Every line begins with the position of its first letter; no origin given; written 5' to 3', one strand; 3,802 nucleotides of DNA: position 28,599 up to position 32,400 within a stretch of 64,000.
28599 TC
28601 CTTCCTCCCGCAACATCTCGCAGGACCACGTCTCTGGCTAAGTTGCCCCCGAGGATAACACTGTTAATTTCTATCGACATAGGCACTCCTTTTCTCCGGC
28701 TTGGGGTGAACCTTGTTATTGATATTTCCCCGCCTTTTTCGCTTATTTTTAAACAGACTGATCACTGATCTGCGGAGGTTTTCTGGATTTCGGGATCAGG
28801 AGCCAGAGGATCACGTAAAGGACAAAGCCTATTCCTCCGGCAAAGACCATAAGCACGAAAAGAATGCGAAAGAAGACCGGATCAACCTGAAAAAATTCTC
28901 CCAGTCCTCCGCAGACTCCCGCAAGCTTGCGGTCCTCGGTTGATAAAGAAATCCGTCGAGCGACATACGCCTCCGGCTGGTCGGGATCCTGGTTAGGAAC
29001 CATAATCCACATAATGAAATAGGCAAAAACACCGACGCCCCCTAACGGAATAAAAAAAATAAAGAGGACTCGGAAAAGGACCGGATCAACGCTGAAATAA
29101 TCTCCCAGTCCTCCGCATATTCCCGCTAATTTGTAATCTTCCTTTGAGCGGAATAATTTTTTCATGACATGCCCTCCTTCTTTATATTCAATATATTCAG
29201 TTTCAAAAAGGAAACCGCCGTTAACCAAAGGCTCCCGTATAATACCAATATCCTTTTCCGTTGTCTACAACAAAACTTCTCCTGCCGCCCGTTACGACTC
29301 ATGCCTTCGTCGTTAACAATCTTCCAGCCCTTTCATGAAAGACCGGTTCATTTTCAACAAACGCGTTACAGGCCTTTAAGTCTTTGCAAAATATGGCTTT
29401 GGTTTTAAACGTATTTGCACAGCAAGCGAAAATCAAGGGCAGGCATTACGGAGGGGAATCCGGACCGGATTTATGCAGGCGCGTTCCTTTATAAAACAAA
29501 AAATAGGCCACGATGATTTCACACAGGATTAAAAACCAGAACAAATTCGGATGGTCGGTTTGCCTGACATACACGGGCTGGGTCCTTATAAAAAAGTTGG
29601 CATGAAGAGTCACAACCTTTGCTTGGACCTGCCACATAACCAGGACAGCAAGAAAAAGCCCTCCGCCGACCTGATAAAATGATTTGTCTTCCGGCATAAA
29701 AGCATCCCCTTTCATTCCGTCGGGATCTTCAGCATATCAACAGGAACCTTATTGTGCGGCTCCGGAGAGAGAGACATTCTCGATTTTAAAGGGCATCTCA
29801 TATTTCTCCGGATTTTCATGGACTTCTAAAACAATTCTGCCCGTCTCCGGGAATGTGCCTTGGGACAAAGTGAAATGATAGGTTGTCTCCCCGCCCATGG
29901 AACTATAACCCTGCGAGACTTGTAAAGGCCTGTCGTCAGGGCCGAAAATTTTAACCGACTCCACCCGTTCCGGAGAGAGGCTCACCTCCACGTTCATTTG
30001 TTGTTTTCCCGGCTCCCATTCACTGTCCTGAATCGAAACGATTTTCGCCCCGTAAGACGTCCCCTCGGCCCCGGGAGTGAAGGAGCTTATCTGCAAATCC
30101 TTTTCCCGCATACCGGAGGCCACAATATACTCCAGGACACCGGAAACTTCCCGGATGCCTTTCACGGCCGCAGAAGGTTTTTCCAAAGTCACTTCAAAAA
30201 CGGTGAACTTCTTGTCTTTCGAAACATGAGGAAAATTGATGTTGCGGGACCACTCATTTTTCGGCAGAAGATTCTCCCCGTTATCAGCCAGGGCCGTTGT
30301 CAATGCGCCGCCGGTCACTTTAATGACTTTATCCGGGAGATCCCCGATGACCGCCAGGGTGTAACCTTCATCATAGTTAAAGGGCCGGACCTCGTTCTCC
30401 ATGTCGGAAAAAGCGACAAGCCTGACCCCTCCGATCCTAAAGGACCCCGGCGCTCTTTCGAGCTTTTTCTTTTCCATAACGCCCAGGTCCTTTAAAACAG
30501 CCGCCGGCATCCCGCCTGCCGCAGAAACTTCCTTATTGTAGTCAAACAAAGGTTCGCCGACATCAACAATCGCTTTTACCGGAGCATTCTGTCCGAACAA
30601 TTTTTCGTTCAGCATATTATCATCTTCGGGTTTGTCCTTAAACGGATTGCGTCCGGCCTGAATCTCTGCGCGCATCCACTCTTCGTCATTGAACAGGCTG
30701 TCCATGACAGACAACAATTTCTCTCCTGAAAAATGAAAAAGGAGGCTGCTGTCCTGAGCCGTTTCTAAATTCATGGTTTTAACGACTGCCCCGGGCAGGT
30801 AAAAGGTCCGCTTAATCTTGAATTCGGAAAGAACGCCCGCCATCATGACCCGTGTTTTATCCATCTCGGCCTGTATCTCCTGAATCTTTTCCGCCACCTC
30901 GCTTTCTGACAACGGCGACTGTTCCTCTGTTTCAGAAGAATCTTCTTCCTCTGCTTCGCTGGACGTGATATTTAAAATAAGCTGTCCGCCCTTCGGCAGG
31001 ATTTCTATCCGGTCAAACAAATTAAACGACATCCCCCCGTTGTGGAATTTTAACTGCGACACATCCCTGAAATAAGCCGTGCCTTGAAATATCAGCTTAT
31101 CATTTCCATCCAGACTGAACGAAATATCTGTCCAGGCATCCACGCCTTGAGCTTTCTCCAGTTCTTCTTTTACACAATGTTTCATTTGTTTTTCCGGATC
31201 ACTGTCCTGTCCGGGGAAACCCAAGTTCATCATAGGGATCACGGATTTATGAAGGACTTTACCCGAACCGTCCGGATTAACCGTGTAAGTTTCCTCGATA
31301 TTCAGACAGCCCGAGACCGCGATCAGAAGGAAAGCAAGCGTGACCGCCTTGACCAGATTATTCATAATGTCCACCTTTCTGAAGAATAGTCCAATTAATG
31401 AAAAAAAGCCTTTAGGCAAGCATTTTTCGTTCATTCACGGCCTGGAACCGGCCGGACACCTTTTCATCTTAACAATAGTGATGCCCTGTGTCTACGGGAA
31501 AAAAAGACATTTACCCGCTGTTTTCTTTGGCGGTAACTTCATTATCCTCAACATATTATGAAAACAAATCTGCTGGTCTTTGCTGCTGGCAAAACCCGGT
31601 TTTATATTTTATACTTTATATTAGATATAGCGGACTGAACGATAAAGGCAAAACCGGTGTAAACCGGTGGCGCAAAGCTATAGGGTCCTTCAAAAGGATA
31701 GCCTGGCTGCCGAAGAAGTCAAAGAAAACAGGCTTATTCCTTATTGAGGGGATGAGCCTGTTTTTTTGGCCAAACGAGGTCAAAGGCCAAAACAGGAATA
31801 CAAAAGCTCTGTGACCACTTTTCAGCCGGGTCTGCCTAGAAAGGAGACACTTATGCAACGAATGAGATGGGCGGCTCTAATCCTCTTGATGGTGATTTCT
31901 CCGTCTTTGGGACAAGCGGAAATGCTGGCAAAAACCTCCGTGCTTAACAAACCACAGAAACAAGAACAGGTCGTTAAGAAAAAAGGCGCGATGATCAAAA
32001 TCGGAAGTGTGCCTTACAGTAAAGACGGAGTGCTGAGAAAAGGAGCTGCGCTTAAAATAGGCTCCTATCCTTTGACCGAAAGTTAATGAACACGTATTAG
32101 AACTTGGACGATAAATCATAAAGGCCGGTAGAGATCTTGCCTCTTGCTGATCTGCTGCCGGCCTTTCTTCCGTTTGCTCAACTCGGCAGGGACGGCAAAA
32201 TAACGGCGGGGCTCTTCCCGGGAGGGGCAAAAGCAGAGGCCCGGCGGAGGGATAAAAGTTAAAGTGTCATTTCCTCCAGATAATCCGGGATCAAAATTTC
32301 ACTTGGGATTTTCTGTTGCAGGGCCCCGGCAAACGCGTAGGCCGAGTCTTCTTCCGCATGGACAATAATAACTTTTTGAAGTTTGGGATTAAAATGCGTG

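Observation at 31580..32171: c-di-GMP-I (GEMM) riboswitch candidate with terminator platform controlling a tiny secreted repeat protein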

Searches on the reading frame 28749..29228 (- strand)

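Call 20: search_protein_families(library=pfam, proteins=[window:28749-29228:-], max_evalue=0.01)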
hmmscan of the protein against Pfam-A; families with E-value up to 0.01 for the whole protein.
window:28749-29228:- (159 aa): 1 family
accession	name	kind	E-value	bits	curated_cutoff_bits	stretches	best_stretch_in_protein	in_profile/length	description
PF04024.17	PspC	-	6.1e-44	148.1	25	2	92-147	2-57/58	PspC domain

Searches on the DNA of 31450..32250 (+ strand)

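Call 4: search_rna_families(source=window, start=31450, end=32250, threshold=evalue, max_evalue=10, show_alignments=4)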
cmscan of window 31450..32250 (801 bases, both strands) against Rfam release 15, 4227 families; matches with E-value up to 10: 6.
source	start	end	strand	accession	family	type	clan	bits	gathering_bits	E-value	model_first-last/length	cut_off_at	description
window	31638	31715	+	RF03167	c-di-GMP-I-GGC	Cis-reg; riboswitch;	CL00126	65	59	5.4e-15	1-80/80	no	c-di-GMP-I-GGC riboswitch aptamer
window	31720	31770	+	RF03751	mir-7445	Gene; miRNA;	-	24.1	79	0.12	1-60/60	no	mir-7445 microRNA precursor family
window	31718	31767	-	RF03751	mir-7445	Gene; miRNA;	-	17.6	79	5.7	1-60/60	no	mir-7445 microRNA precursor family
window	31451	31571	+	RF00190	SNORA16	Gene; snRNA; snoRNA; HACA-box;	CL00021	13.9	35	5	1-135/135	no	Small nucleolar RNA SNORA16B/SNORA16A family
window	31645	31765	+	RF02637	EF0408_EF0409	Gene; sRNA;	-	13.8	440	0.46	1-412/412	no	Enterococcus sRNA EF0408_EF0409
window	32164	32242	-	RF03142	L2-Alphaproteobacteria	Cis-reg; leader;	-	10.9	37.8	7.6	1-66/66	no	L2-Alphaproteobacteria ribosomal protein leader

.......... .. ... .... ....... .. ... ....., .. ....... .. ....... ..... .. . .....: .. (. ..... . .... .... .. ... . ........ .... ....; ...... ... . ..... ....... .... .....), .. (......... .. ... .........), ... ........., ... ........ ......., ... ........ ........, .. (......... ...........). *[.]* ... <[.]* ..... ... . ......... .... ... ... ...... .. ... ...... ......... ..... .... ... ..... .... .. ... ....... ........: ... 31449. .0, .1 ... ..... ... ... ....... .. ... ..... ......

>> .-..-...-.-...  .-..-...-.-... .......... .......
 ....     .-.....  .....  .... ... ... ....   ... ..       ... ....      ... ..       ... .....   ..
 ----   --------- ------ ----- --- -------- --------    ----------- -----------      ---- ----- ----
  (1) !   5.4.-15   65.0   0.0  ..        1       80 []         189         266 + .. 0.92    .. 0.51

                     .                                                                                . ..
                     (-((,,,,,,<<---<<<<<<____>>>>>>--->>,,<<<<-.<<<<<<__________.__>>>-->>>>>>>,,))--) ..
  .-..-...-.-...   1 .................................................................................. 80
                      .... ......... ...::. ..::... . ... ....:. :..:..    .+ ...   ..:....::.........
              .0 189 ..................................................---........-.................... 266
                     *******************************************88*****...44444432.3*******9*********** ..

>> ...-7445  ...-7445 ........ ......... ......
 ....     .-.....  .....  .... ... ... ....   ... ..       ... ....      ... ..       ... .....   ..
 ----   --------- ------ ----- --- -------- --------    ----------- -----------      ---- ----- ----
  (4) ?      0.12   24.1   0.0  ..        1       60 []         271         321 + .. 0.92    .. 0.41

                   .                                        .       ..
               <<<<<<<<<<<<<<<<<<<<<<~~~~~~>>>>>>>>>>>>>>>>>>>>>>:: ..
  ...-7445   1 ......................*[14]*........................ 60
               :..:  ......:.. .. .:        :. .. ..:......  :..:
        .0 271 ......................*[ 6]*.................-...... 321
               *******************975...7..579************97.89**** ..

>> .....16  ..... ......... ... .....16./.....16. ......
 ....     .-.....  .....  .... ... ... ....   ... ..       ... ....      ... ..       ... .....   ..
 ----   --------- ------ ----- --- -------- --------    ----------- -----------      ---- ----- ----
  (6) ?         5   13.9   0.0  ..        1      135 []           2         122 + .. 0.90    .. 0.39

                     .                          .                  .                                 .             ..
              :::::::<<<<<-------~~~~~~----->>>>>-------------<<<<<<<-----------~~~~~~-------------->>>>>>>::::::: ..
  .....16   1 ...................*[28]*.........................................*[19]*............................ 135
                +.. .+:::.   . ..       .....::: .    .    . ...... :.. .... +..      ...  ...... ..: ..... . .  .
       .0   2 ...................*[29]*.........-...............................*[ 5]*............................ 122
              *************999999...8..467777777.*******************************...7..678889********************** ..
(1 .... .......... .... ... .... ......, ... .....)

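Call 42: build_rna_model(alignment_id=A1, structure=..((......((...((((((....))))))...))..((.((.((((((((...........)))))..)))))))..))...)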
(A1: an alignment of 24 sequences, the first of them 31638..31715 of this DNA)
Model R1 built from alignment A1 (24 sequences, 84 columns); structure: as given.
model positions 78; base pairs 22; branch points 1; effective number of sequences 2.16; information 0.725 bits per position. Calibrated on 0.2 Mb of random sequence (short: E-values are rough).
structure used (alignment columns):
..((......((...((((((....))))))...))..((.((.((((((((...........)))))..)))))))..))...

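Call 44: search_with_rna_model(model_id=R1, sources=[window, L010, L011, L012, L013, L014, L015, L016, L017, L018, L019, L020, L021, L022, L023, L024, L025, L026, L027, L028, L029, L030, L031, L032, L033, L034, L035, L036, L037, L038, L039, L040, L041, L042, L043, L044, L045, L046, L047, L048, L049, L050, L051, L052, L053, L054, L055, L056, L057, L058, L059, L060, L061, L062, L063, L064, L065, L066, L067, L068, L069, L070, L071, L072, L073, L074, L075, L076, L077, L078, L079, L080, L081, L082, L083, L084, L085, L086, L087, L088, L089, L090, L091, L092, L093, L094, L095, L096, L097, L098, L099, L100, L102, L104, L109, L110, L122, L123, L124, L126], max_evalue=0.001, make_alignment=true)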
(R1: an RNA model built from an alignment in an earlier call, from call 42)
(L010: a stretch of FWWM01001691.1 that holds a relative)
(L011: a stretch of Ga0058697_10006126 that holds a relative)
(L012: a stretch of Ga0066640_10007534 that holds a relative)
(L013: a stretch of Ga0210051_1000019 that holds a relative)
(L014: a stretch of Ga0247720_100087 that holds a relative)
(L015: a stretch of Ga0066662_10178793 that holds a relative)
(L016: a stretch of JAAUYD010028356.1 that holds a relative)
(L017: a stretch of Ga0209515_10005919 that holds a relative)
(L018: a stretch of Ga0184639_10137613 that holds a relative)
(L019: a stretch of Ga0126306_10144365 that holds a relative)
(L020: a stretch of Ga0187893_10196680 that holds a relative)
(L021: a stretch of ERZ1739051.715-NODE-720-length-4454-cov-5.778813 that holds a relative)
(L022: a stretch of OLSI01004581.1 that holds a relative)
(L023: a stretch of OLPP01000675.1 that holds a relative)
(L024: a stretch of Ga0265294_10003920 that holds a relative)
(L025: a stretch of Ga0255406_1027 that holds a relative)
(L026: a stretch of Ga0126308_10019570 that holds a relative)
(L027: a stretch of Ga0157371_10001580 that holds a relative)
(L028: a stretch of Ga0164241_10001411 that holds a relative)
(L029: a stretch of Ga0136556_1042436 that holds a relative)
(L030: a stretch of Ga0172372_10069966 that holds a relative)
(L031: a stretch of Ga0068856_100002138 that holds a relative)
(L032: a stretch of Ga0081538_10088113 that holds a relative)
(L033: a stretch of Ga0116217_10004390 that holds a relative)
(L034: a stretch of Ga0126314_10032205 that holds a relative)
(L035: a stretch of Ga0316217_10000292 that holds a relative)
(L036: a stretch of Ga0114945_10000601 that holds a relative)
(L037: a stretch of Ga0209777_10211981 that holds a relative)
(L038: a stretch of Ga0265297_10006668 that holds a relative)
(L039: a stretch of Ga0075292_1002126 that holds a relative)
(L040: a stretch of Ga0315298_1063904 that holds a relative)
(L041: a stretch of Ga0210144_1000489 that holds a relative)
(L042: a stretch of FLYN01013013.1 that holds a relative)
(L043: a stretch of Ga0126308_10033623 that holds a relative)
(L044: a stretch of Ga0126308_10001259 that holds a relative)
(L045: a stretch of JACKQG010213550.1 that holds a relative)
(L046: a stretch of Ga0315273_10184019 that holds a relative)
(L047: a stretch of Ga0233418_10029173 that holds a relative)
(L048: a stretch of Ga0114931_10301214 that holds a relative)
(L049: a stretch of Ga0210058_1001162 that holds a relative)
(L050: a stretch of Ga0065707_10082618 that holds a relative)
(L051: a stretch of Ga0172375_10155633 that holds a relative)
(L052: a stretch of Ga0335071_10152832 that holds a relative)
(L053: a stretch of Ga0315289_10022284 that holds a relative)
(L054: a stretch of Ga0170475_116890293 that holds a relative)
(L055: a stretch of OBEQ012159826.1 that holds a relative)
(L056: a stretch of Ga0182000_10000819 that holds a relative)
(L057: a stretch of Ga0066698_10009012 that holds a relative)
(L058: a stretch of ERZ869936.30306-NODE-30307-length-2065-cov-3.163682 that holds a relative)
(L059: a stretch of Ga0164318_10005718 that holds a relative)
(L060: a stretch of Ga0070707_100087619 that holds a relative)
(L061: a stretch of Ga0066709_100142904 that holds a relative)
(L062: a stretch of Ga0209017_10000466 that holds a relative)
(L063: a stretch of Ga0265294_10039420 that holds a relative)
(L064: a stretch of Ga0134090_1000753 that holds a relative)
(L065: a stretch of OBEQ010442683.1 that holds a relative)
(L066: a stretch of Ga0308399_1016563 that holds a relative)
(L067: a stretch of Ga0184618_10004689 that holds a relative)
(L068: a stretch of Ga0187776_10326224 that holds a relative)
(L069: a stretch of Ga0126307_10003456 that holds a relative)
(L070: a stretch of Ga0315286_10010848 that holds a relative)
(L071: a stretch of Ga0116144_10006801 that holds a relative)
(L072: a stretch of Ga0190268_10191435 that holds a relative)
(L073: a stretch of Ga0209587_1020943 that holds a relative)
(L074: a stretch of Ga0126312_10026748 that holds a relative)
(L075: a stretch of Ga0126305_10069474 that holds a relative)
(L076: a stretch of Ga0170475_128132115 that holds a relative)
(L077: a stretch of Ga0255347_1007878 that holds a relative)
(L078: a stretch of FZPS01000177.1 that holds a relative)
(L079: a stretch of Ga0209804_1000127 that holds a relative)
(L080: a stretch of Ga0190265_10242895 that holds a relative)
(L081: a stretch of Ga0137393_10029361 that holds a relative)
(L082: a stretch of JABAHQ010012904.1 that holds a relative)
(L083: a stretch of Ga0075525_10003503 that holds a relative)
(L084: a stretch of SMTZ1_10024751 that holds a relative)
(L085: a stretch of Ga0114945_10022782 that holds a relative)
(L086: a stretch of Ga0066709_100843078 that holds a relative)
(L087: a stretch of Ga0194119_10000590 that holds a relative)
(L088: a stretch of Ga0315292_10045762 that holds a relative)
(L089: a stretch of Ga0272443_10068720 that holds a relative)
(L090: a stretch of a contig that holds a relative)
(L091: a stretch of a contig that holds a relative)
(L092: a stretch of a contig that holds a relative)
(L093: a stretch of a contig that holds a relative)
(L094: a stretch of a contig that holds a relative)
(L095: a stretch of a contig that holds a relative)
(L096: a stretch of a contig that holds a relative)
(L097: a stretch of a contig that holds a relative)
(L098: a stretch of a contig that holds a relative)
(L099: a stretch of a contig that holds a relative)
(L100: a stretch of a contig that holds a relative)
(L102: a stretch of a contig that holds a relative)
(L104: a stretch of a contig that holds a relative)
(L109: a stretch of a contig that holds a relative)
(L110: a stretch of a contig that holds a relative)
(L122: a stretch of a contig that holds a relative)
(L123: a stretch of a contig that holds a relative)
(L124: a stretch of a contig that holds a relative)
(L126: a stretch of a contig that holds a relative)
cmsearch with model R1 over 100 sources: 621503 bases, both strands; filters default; matches with E-value up to 0.001: 112.
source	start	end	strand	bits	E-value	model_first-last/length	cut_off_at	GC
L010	1497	1571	+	95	9e-28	1-78/78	no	0.67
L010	2065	2139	+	94.3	1.5e-27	1-78/78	no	0.67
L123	1577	1651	+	94.3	1.6e-27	1-78/78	no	0.65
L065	1424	1498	+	89.2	7.4e-26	1-78/78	no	0.64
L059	3835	3912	-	89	8.3e-26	1-78/78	no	0.51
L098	842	916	-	88.1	1.7e-25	1-78/78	no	0.61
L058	1005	1081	-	87.6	2.5e-25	1-78/78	no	0.64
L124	770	848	+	86.4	6e-25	1-78/78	no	0.65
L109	1965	2040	+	86.1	7.4e-25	1-78/78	no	0.63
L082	2122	2196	+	85.2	1.4e-24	1-78/78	no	0.6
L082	1029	1104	+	84.5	2.5e-24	1-78/78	no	0.58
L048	96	176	-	83.3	6.1e-24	1-78/78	no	0.65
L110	7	86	-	83.2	6.7e-24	1-78/78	no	0.6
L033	8595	8684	-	82.7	9.4e-24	1-78/78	no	0.62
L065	7159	7234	+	82.7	9.7e-24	1-78/78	no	0.62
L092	888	980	-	82.2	1.4e-23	1-78/78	no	0.57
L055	4742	4821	+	81.8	1.9e-23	1-78/78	no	0.6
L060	2283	2368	-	81.5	2.3e-23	1-78/78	no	0.65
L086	584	658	+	81.4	2.5e-23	1-78/78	no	0.67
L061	1700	1785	-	81.3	2.8e-23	1-78/78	no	0.62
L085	2805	2884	+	80.4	5.3e-23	1-78/78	no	0.64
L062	5532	5613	-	79.9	8.1e-23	1-78/78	no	0.65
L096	9939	10027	-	79.7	9.3e-23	1-78/78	no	0.58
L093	757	832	-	78.9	1.7e-22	1-78/78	no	0.66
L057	3708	3794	+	78.1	3.1e-22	1-78/78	no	0.66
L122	895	972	+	78.1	3.2e-22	1-78/78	no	0.51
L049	3181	3258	+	77.6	4.6e-22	1-78/78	no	0.63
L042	692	779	+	77.5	5e-22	1-78/78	no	0.67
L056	3673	3752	-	77.2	5.9e-22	1-78/78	no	0.66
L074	2742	2821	-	76.1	1.4e-21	1-78/78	no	0.6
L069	10005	10083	-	76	1.5e-21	1-78/78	no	0.61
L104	1049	1128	-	76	1.5e-21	1-78/78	no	0.59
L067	1789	1875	+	75.8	1.7e-21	1-78/78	no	0.64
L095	367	447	+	75.7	1.9e-21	1-78/78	no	0.57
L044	8494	8572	-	75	3.1e-21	1-78/78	no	0.66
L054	27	122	-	75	3.1e-21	1-78/78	no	0.6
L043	2624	2706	-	74.9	3.3e-21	1-78/78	no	0.64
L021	1523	1602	-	74.8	3.6e-21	1-78/78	no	0.57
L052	1331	1410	+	74.3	5.2e-21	1-78/78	no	0.68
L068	751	828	-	74.3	5.5e-21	1-78/78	no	0.63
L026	500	580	+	73.7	8.3e-21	1-78/78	no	0.65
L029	1144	1242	-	73.5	9.4e-21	1-78/78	no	0.64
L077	635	715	+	73.3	1.1e-20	1-78/78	no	0.65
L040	1981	2072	+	72.8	1.7e-20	1-78/78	no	0.63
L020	1045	1121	-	72.8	1.7e-20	1-78/78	no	0.65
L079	5388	5468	-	72.3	2.3e-20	1-78/78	no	0.69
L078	8172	8255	-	72.2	2.6e-20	1-78/78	no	0.55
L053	677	759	+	71.8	3.5e-20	1-78/78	no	0.6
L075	1406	1497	-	71.8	3.5e-20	1-78/78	no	0.62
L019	1460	1555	-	71.7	3.7e-20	1-78/78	no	0.64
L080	1519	1602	+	71.5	4.3e-20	1-78/78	no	0.55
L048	653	735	-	70.8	7.5e-20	1-78/78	no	0.52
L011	1374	1459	+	70.7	7.9e-20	1-78/78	no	0.62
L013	8786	8865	-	70.6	8.9e-20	1-78/78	no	0.64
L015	559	635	-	69.9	1.4e-19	1-78/78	no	0.69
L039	383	463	-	69.3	2.3e-19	1-78/78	no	0.7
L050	4600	4692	+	69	2.8e-19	1-78/78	no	0.56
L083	2516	2594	-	69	2.8e-19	1-78/78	no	0.59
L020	1356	1453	-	68.6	3.9e-19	1-78/78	no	0.66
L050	4438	4530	+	68.4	4.6e-19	1-78/78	no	0.61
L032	1305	1385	+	68.1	5.6e-19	1-78/78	no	0.68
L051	775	916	-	67.5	8.8e-19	1-78/78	no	0.56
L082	4396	4470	+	67.2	1.1e-18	1-78/78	no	0.57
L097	64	147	+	66.8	1.5e-18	1-78/78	no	0.68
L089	1990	2067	+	66.7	1.6e-18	1-74/78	3'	0.55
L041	381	461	+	66.5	1.9e-18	1-78/78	no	0.68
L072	322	415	+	66.1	2.6e-18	1-78/78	no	0.69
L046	1138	1257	-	65.8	3.1e-18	1-78/78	no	0.56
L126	256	333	+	65.6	3.7e-18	1-78/78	no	0.59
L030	1455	1542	+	65.5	4.1e-18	1-78/78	no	0.53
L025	7237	7327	+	64.9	6.4e-18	1-78/78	no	0.58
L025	8263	8353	+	64.7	7e-18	1-78/78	no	0.47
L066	1736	1820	-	64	1.2e-17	1-78/78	no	0.59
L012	2441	2518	-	63.9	1.3e-17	1-78/78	no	0.54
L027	4398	4475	-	63.8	1.4e-17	1-78/78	no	0.73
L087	13853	13941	+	63.6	1.7e-17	1-78/78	no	0.54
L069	3256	3341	+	63.5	1.7e-17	1-78/78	no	0.64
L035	3258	3341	-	63.4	1.9e-17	1-78/78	no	0.6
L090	214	304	-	63.1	2.4e-17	1-78/78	no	0.58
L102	1019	1092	+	62.4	4.2e-17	1-78/78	no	0.69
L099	1799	1893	-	62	5.7e-17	1-78/78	no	0.55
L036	2893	3046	+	61.8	6.2e-17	1-78/78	no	0.58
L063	3435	3516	-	61.7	6.8e-17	1-78/78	no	0.44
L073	1570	1652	-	61.7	7.1e-17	1-78/78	no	0.59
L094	913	996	+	60.6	1.6e-16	1-78/78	no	0.54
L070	8965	9064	+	60.1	2.3e-16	1-78/78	no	0.53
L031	5611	5691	+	59.7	3e-16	1-78/78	no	0.67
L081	3016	3130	+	59.5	3.7e-16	1-78/78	no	0.7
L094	380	464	+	59.3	4.2e-16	1-78/78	no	0.51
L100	2451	2528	+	58.9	5.6e-16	1-78/78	no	0.67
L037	63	152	-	58.9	5.9e-16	1-78/78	no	0.5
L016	9174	9260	+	58.4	8.2e-16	1-78/78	no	0.52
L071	4786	4880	-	58.2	9.9e-16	1-78/78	no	0.48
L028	5896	5976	-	57.9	1.2e-15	1-78/78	no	0.67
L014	228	296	+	56.4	3.8e-15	1-78/78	no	0.64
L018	96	184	+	55.6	7e-15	1-78/78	no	0.57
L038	6069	6162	+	51.9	1.1e-13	1-78/78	no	0.41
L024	1067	1160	+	50.8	2.6e-13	1-78/78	no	0.46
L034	552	631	+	49.9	5.1e-13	1-78/78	no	0.62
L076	17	93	+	47.4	3.1e-12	1-78/78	no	0.6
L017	8723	8804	+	47.1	3.9e-12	1-78/78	no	0.6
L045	1146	1201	+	44.9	2.1e-11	1-78/78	no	0.5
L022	4952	5042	+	44.9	2.2e-11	1-78/78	no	0.49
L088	1935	2024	-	44.5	2.9e-11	1-78/78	no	0.57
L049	12301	12387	+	41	3.9e-10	1-78/78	no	0.6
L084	1847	1915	+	39.4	1.3e-09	1-78/78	no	0.54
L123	1521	1573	+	38.8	2.1e-09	7-73/78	no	0.66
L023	6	64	-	37.9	4.2e-09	1-78/78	no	0.46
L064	8660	8743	-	36.4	1.3e-08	1-78/78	no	0.54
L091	2491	2547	+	34.6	5e-08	1-78/78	no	0.63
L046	1407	1505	-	30.5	1.1e-06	1-78/78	no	0.66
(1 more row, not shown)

Alignment A2: 112 matches aligned to the model, 195 columns, each read 5' to 3' on its own strand. Consensus structure (alignment columns), stored with it:
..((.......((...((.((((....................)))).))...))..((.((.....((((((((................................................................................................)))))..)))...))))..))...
